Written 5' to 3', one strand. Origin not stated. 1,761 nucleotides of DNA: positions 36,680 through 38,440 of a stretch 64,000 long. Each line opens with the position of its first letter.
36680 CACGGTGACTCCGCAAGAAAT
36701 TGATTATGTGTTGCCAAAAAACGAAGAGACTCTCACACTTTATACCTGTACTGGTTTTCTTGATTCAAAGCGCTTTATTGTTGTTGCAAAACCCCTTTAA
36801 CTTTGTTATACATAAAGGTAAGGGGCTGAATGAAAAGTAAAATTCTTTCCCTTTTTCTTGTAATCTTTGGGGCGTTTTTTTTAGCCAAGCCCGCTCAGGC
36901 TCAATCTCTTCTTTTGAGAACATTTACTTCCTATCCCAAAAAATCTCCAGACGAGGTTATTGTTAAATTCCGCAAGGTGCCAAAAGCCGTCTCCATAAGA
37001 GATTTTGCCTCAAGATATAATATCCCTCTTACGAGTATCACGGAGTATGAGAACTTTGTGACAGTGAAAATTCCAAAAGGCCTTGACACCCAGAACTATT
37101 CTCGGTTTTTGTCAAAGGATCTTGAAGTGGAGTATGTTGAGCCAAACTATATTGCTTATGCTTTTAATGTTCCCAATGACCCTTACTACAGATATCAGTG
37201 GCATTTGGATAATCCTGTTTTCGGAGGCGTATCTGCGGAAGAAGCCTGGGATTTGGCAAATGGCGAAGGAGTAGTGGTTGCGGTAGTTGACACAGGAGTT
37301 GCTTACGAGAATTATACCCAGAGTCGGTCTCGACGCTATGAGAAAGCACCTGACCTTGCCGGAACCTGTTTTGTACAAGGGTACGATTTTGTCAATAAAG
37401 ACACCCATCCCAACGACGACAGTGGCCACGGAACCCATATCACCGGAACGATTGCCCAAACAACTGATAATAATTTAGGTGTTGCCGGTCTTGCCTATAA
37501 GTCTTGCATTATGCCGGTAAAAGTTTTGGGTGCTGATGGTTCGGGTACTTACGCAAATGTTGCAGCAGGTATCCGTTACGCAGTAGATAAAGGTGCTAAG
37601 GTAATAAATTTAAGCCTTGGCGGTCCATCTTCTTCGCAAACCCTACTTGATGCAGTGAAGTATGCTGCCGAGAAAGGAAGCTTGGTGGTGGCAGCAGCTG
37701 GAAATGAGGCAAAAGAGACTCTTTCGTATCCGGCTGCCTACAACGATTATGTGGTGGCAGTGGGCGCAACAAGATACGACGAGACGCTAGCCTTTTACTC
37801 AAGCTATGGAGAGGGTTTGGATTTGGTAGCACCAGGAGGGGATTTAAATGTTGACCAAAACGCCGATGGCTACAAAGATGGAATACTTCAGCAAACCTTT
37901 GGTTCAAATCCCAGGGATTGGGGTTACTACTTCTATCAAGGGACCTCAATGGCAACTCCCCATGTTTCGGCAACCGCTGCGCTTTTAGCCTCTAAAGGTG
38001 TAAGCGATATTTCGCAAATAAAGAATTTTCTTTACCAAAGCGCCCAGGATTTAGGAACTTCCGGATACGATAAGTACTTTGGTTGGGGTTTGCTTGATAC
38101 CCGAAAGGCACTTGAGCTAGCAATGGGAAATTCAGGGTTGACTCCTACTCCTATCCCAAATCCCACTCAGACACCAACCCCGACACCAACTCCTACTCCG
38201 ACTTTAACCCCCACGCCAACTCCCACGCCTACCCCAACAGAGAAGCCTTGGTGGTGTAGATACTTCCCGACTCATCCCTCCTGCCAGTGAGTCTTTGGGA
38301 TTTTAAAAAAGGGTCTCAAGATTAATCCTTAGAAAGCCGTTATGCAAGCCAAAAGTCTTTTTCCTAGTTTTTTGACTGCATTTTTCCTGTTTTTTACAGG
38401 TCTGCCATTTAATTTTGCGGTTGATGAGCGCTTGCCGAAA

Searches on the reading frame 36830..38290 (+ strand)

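Call 96: search_protein_families(library=pfam, proteins=[window:36830-38290:+], max_evalue=0.00001)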
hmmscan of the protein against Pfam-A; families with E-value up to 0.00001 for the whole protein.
window:36830-38290:+ (486 aa): 2 families
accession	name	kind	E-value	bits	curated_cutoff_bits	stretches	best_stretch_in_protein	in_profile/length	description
PF00082.27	Peptidase_S8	-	1.2e-56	192.6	21.8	1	145-420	1-288/288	Subtilase family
PF22148.1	Fervidolysin_NPro-like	-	2.1e-07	31.7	21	1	40-106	17-81/81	Fervidolysin N-terminal prodomain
